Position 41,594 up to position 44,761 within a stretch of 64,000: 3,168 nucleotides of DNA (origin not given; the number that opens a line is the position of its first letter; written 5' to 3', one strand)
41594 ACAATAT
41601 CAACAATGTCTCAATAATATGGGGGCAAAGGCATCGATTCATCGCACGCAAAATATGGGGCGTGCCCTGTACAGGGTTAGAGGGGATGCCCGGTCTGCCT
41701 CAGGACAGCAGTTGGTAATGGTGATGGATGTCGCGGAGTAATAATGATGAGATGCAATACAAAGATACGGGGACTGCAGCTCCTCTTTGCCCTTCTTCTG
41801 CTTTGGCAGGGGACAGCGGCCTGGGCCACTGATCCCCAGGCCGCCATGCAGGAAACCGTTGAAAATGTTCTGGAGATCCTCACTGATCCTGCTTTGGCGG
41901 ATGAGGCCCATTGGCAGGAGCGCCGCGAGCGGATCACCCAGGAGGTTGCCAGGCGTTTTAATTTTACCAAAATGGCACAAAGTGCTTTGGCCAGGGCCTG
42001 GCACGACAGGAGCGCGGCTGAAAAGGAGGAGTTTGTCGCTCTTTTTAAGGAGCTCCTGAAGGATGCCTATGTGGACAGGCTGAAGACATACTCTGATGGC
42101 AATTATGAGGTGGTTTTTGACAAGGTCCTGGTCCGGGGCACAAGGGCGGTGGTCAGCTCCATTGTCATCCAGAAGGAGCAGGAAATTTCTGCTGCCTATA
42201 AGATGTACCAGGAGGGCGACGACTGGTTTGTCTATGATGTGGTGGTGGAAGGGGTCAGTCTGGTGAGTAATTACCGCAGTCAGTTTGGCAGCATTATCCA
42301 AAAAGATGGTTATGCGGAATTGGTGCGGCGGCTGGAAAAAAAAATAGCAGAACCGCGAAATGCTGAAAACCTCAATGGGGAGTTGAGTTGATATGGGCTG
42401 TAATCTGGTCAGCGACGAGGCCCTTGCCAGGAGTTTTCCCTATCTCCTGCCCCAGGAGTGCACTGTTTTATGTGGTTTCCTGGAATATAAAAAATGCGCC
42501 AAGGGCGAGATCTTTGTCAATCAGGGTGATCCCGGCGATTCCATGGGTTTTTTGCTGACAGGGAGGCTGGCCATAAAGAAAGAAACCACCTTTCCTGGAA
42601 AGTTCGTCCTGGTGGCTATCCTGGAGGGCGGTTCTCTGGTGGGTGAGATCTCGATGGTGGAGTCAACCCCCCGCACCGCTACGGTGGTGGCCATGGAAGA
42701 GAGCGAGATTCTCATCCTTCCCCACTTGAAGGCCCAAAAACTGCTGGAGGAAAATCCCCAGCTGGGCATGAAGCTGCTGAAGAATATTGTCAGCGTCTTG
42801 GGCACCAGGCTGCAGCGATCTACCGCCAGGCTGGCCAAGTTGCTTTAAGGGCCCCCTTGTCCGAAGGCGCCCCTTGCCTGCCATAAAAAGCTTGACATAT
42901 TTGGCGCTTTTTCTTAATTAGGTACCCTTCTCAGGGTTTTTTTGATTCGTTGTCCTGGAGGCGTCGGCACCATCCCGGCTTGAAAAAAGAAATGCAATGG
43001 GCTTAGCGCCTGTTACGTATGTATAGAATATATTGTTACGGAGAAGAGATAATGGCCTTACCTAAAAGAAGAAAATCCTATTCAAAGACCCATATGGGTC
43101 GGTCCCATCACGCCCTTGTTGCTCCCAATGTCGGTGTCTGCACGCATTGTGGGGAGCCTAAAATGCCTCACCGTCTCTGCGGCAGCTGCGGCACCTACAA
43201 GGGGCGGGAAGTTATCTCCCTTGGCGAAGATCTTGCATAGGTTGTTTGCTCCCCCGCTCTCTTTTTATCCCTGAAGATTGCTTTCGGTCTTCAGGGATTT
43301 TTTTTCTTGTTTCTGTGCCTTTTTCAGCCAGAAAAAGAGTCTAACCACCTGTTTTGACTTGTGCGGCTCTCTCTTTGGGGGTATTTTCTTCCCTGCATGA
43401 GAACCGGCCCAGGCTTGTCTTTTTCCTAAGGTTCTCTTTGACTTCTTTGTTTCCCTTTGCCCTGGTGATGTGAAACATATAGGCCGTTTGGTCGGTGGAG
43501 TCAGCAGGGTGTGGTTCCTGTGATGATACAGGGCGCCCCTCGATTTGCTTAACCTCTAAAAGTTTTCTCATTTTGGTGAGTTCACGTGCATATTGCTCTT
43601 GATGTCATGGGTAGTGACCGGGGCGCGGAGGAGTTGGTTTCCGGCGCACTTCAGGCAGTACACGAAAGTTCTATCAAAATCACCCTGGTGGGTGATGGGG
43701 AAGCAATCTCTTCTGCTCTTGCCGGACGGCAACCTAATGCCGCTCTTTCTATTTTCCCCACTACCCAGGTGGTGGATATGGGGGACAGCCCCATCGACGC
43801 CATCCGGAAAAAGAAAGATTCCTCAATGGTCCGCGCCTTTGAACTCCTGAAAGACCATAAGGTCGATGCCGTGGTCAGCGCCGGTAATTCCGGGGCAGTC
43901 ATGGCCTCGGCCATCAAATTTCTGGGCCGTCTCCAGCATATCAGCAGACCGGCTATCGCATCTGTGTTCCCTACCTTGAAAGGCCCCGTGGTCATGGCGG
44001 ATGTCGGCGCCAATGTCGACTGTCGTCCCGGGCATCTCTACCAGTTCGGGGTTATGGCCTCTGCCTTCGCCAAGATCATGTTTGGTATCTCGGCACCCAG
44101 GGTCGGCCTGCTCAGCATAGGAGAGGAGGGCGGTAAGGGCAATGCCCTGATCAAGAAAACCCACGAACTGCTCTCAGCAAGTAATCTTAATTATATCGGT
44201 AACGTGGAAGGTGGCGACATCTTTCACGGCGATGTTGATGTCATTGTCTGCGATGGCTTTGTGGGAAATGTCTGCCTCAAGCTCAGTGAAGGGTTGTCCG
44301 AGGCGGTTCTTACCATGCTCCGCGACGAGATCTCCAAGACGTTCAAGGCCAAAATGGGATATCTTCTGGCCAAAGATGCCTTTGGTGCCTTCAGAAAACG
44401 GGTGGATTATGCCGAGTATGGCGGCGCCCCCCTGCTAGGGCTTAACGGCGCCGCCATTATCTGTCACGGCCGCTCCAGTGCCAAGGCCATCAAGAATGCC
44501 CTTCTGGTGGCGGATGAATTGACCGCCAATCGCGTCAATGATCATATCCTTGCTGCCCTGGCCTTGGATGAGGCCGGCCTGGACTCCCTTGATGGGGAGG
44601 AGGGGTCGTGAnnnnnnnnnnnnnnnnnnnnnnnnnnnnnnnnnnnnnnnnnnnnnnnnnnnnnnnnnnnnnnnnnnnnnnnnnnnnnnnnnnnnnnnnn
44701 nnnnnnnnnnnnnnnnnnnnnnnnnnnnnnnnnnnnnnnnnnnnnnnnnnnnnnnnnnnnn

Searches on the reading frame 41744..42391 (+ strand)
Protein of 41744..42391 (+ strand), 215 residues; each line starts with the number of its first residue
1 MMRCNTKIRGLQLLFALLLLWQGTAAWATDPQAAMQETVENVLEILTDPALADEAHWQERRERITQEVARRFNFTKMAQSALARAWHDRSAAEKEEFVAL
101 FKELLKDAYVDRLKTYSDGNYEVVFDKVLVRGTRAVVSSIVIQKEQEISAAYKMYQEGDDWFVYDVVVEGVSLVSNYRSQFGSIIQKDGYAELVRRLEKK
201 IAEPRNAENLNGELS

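Call 63: search_protein_families(library=pfam, proteins=[window:41744-42391:+], max_evalue=0.01)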
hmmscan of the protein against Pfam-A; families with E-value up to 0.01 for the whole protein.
window:41744-42391:+ (215 aa): 1 family
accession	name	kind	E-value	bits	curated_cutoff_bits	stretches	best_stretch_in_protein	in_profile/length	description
PF05494.18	MlaC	-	1.5e-44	152.1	26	1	36-199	1-166/166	MlaC protein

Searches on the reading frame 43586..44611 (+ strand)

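Call 35: search_protein_families(library=pfam, proteins=[window:43586-44611:+], max_evalue=0.00001)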
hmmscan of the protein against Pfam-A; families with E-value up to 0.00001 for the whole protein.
window:43586-44611:+ (341 aa): 1 family
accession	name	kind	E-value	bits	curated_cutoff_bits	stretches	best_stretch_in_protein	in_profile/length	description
PF02504.20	FA_synthesis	-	1e-106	357.1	29.1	1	1-318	1-322/324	Fatty acid synthesis protein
